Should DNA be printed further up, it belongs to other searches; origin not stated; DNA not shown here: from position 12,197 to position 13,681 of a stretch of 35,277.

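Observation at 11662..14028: Overlapping three-gene operon built around an ABC/AAA_21-like ATPase: candidate defence module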

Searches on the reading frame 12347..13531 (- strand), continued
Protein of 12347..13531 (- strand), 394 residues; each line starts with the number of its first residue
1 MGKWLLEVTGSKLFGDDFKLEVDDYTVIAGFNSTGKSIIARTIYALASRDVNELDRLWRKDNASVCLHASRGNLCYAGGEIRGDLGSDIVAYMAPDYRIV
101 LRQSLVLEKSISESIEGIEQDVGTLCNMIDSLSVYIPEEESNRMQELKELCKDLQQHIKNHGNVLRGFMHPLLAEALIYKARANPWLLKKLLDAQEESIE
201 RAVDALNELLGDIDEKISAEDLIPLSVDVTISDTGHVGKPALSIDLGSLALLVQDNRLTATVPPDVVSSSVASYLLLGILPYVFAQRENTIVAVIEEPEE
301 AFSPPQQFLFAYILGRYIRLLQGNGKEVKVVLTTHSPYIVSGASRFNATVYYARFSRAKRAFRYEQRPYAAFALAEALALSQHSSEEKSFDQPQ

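Call 67: list_cluster_members(proteins=[P0027, P0028, P0029, P0030, P0031, P0032, P0033, P0034, P0035, P0036])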
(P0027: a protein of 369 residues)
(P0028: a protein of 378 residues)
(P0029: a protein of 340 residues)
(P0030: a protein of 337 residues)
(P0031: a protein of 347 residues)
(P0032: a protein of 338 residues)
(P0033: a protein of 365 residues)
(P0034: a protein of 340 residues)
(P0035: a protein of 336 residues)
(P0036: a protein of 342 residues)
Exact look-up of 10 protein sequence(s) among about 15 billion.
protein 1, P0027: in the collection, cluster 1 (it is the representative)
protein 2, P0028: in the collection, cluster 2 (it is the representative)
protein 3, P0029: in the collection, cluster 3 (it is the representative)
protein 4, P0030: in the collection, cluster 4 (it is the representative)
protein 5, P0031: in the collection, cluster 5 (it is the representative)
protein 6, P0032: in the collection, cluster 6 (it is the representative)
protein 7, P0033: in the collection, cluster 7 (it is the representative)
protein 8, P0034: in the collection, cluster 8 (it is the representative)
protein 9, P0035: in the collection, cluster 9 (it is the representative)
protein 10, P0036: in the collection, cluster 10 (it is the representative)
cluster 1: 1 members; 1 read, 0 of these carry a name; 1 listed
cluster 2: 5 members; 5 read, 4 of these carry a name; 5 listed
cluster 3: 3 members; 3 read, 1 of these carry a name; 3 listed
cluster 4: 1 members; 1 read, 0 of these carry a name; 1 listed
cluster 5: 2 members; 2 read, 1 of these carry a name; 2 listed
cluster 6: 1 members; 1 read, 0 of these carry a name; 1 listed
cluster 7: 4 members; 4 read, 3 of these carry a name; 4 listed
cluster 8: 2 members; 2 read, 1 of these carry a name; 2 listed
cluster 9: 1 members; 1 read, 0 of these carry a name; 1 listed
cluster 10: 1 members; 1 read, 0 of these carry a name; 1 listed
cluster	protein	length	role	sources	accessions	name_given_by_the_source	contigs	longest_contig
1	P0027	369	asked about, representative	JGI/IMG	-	-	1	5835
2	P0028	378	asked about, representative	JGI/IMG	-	hypothetical protein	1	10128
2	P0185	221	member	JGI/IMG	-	predicted ATPase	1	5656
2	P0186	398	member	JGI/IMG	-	hypothetical protein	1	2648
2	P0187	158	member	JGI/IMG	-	predicted ATPase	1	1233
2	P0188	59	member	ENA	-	-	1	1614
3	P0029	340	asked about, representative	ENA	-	-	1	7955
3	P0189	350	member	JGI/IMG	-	hypothetical protein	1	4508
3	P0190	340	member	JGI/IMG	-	-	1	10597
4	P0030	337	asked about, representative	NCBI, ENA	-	-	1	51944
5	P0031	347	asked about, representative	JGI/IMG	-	predicted ATPase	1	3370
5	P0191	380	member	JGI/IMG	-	-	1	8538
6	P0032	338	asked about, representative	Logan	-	-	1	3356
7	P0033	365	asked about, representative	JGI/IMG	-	hypothetical protein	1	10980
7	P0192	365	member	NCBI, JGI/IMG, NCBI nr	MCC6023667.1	MAG: ATP-binding protein [Thaumarchaeota archaeon] | hypothetical protein | ATP-binding protein [Nitrososphaerota archaeon]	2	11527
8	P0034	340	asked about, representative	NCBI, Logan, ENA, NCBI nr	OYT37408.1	MAG: hypothetical protein B6U89_07315 [Desulfurococcales archaeon ex4484_58]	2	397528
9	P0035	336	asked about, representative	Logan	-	-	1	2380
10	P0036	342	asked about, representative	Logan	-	-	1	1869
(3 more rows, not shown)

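Call 68: list_cluster_members(proteins=[P0037, P0039, P0040, P0044, P0052, P0053, P0056, P0137, P0145, P0073])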
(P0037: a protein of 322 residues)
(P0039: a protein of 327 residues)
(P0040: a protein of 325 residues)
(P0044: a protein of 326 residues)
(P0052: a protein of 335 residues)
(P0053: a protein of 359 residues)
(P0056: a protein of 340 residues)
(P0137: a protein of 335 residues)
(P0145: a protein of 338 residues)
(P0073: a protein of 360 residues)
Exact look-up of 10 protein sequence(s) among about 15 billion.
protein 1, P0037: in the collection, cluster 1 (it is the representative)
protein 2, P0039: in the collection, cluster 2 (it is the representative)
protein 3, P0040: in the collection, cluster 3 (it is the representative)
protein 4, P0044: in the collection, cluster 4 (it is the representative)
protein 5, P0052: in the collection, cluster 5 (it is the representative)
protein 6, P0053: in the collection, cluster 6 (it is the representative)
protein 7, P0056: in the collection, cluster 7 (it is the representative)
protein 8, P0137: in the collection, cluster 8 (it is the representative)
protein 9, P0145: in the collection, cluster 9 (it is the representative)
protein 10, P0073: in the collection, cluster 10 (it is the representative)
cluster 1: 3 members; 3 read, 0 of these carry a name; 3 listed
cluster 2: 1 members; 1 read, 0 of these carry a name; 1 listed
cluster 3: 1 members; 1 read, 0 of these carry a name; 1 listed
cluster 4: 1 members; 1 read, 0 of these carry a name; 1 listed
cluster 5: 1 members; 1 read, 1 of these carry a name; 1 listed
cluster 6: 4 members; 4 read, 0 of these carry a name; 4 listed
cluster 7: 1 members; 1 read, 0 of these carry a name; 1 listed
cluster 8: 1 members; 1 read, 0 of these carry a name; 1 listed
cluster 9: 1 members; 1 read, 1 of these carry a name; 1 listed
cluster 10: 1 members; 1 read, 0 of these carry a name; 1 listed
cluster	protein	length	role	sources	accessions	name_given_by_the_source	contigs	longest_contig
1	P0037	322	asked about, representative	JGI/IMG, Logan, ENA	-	-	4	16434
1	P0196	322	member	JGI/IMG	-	-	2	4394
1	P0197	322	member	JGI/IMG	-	-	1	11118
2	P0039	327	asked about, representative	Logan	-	-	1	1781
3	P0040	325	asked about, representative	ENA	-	-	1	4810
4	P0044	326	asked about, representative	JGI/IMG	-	-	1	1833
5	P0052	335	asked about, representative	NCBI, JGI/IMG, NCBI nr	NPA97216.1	MAG: hypothetical protein GXO32_06410 [Crenarchaeota archaeon] | hypothetical protein [Thermoproteota archaeon]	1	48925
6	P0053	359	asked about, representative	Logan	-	-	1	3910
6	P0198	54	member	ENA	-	-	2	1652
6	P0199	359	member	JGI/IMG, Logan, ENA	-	-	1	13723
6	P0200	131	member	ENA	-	-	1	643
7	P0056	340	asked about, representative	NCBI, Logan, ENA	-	-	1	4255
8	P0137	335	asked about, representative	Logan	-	-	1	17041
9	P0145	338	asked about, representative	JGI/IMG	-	predicted ATPase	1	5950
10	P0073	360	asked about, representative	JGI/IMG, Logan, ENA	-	-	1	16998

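Call 77: find_encoding_contigs(protein=P0183, flank=10000, max_places=2)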
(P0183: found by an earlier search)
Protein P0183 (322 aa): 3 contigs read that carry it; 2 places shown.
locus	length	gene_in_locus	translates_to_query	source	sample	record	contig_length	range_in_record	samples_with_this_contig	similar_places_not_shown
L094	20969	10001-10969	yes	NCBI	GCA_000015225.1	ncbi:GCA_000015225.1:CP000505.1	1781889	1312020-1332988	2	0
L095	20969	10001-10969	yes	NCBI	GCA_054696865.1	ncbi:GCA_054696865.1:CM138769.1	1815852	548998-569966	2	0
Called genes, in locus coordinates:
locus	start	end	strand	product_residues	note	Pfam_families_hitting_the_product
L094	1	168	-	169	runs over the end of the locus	-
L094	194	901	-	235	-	PF22662:Csa3_N, PF01022:HTH_5 (weak), PF01047:MarR (weak), PF09339:HTH_IclR, PF12802:MarR_2 (weak), PF13412:HTH_24 (weak), PF25212:HVO_A0114 (weak), PF25213:HVO_A0261_N, +1 more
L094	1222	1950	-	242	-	PF12644:DUF3782, PF07788:PDDEXK_10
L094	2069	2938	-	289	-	PF17952:Cas6_N, PF10040:CRISPR_Cas6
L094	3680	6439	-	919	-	PF18211:Csm1_B, PF22335:Cas10-Cmr2_palm2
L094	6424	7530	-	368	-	-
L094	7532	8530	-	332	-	-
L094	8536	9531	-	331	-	PF03787:RAMPs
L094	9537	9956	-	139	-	-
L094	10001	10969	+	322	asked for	-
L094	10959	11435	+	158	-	-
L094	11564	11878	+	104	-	-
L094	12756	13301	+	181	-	PF18306:LDcluster4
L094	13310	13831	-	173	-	PF05942:PaREP1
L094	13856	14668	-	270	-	-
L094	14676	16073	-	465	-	PF01565:FAD_binding_4, PF02913:FAD-oxidase_C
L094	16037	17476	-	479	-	PF00370:FGGY_N, PF02782:FGGY_C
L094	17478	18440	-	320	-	PF07992:Pyr_redox_2 (weak), PF13450:NAD_binding_8 (faint)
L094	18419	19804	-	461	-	PF00070:Pyr_redox (faint), PF01266:DAO, PF07992:Pyr_redox_2 (faint), PF13450:NAD_binding_8, PF04324:Fer2_BFD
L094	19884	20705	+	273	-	PF00994:MoCF_biosynth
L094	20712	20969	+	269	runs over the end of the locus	-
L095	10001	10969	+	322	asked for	-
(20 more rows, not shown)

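Call 93: find_related_loci(query=A5, collection=viral_contigs, flank=5000)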
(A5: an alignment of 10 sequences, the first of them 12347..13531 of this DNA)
Query A5 (394 aa) in viral_contigs; peptide patterns used: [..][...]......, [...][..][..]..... (x = any residue, [..] = any of these).
242 stretches matched a pattern; 46 encode a relative of the query (tblastn E <= 1e-3); 46 distinct loci.
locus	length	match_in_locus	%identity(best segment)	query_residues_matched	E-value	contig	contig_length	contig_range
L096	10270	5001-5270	28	267-368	7e-6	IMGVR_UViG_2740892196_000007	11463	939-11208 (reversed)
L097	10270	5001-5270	27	267-368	9e-6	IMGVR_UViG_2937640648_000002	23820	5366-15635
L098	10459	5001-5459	23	185-362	1e-5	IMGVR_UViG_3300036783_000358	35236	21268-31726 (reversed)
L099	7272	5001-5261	33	247-341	1e-5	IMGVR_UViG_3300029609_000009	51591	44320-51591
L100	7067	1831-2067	31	265-346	2e-5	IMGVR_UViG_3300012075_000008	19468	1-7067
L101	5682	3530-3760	27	267-350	1e-5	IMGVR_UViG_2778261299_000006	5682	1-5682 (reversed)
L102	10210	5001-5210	37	267-341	2e-5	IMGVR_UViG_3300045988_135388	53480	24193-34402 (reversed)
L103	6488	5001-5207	33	268-341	2e-5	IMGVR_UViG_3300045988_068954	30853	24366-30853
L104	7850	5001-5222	28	267-347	2e-5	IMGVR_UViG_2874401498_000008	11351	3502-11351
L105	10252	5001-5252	28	256-346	3e-5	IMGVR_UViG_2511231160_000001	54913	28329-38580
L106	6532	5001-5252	35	296-393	3e-5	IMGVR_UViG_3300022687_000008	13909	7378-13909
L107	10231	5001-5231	26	267-350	4e-5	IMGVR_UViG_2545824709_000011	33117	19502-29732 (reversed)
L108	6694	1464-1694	26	267-350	4e-5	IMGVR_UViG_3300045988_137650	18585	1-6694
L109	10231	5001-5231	26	267-350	4e-5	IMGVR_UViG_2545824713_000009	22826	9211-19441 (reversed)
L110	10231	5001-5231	26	267-350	4e-5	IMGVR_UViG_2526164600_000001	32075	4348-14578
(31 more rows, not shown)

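Call 96: predict_structure(alignment_id=A9)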
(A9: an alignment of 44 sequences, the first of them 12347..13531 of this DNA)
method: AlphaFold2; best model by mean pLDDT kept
length: 394 residues; sequences in the alignment: 44
mean_pLDDT: 86.1   pTM: 0.81
mean pLDDT of the five models: 86.1, 85.1, 83.8, 83.8, 83.6
residues with pLDDT >= 90: 207; 70-90: 141; 50-70: 40; < 50: 6
segments of 3 or more residues with pLDDT < 50: 235-237
pLDDT, mean of each block of 10 residues (from residue 1): 89 90 96 90 97 93 94 94 90 85 72 82 86 82 85 83 68 84 96 97 93 90 91 55 63 91 77 91 96 94 94 97 96 94 94 90 80 70 61 53
secondary structure, 60 per line:
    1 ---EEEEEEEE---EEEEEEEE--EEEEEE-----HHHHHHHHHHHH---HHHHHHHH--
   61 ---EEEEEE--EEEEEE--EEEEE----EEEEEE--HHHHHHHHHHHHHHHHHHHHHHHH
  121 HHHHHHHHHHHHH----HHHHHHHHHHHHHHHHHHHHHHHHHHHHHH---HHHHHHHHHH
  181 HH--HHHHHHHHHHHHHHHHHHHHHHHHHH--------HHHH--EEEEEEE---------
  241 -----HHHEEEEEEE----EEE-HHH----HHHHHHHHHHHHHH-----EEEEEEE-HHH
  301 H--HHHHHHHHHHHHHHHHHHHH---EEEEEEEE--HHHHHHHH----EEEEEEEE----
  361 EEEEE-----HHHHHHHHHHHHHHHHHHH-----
elements in order: E4-11 E15-22 E25-30 H36-47 H51-58 E64-69 E72-77 E80-84 E89-94 H97-133 H138-167 H171-182 H185-210 H219-222 E225-231 E249-255 E260-262 H271-284 E290-296 H298-301 H304-323 E327-334 H337-344 E349-356 E361-365 H371-389

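Call 100: fold_search(model_id=the predicted structure, library=pdb)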
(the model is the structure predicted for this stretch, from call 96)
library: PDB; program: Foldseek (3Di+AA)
matches with E <= 10: 569; with E <= 0.001: 96
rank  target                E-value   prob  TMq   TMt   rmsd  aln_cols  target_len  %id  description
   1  7q2x_A                7.1e-10  1.00  0.41  0.38  18.6       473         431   12  Cryo-EM structure of clamped S.cerevisiae condensin-DNA complex (Form I) (released 2022-03-23)
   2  8roh_A                8.8e-10  1.00  0.39  0.37  17.8       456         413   12  Human cohesin SMC3-HD(EQ)/RAD21-N complex - Apo conformation (released 2024-09-11)
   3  5xns_A                2.3e-09  1.00  0.42  0.42  14.7       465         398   11  Crystal structure of the Smc head domain with an extended coiled coil bound to the C-terminal domain of ScpA derived f (released 2017-08-02)
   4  9n69_C                2.4e-09  1.00  0.41  0.36  16.5       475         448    9  Structure of the retron IA complex with HNH nuclease in the "down" orientation (released 2025-04-23)
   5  6qpq_C                4.1e-09  1.00  0.44  0.45   9.6       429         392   12  The structure of the cohesin head module elucidates the mechanism of ring opening (released 2020-02-05)
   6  4aby_A                8.0e-09  1.00  0.41  0.44  12.7       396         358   12  Crystal structure of Deinococcus radiodurans RecN head domain (released 2012-12-12)
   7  5dac_A                8.9e-09  1.00  0.38  0.35  14.4       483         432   11  ATP-gamma-S bound Rad50 from Chaetomium thermophilum in complex with DNA (released 2016-03-02)
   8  5dac_B                1.1e-08  1.00  0.39  0.36  12.3       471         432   13  ATP-gamma-S bound Rad50 from Chaetomium thermophilum in complex with DNA (released 2016-03-02)
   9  4aby_B                1.4e-08  1.00  0.42  0.45  12.5       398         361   11  Crystal structure of Deinococcus radiodurans RecN head domain (released 2012-12-12)
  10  3av0_B                1.4e-08  1.00  0.41  0.44  11.8       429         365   12  Crystal structure of Mre11-Rad50 bound to ATP S (released 2011-05-25)
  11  9n6b_C                1.5e-08  1.00  0.40  0.36  15.5       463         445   11  Structure of the retron IA complex with HNH nuclease in the "up" orientation (released 2025-04-23)
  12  9n6c_C                1.7e-08  1.00  0.41  0.37  16.5       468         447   11  Structure of the Retron IA Complex without the HNH Nuclease (released 2025-04-23)
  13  5da9_A                1.9e-08  1.00  0.42  0.39  14.3       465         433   11  ATP-gamma-S bound Rad50 from Chaetomium thermophilum in complex with the Rad50-binding domain of Mre11 (released 2016-03-02)
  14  5dny_D                2.3e-08  1.00  0.39  0.43  12.9       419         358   13  Structure of the ATPrS-Mre11/Rad50-DNA complex (released 2016-02-24)
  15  5da9_B                3.0e-08  1.00  0.44  0.44  12.5       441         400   12  ATP-gamma-S bound Rad50 from Chaetomium thermophilum in complex with the Rad50-binding domain of Mre11 (released 2016-03-02)
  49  6p74                  5.6e-07  1.00  0.39  0.31  22.2       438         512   14  OLD nuclease from Thermus Scotoductus (released 2020-01-29)
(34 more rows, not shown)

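Call 101: find_encoding_contigs(protein=P0052, flank=10000, max_places=1)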
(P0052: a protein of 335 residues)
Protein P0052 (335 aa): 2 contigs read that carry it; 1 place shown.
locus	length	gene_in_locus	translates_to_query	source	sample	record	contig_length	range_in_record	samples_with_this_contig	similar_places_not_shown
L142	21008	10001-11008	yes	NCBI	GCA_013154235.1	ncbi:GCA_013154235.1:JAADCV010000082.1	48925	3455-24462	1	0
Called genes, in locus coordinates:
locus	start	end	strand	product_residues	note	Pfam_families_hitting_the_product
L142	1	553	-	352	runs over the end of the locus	PF03787:RAMPs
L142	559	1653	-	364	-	PF03787:RAMPs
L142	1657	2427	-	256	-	PF03787:RAMPs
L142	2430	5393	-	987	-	PF01966:HD (weak), PF22335:Cas10-Cmr2_palm2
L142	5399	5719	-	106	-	-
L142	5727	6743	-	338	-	PF03787:RAMPs (weak)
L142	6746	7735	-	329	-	PF03787:RAMPs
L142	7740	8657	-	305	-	PF03787:RAMPs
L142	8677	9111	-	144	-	-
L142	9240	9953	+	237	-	-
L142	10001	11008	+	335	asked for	-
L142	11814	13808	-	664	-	-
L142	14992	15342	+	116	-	-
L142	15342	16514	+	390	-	PF01905:DevR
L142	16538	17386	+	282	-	-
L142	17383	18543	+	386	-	-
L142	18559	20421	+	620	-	PF00270:DEAD, PF04851:ResIII (weak), PF00271:Helicase_C, PF22590:Cas3-like_C_2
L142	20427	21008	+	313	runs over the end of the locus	-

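Call 102: find_encoding_contigs(protein=P0192, flank=10000, max_places=1)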
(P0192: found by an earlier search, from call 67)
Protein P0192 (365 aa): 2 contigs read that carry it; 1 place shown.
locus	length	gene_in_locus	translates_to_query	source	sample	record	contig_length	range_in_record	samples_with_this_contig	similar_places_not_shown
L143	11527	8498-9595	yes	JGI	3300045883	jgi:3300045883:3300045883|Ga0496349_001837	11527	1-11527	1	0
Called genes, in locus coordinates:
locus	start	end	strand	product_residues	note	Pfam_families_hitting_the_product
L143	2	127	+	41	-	?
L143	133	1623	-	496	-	PF22230:Csx1_CARF, PF09455:Csx1_HEPN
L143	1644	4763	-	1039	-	PF18211:Csm1_B, PF22335:Cas10-Cmr2_palm2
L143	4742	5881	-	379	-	-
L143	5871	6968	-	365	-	-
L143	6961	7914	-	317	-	PF03787:RAMPs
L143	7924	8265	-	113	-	-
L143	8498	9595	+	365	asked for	PF13175:AAA_15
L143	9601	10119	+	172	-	-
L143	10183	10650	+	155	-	-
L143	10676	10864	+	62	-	-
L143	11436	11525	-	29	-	?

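Call 105: search_solved_structures(query=A10, max_evalue=10)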
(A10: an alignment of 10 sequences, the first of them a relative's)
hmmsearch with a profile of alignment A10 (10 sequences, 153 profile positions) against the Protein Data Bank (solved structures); distinct sequences matched with E-value up to 10: 1.
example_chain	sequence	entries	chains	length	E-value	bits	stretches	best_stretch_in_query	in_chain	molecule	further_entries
7luv_D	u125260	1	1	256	1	12.9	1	61-130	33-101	THO complex subunit MFT1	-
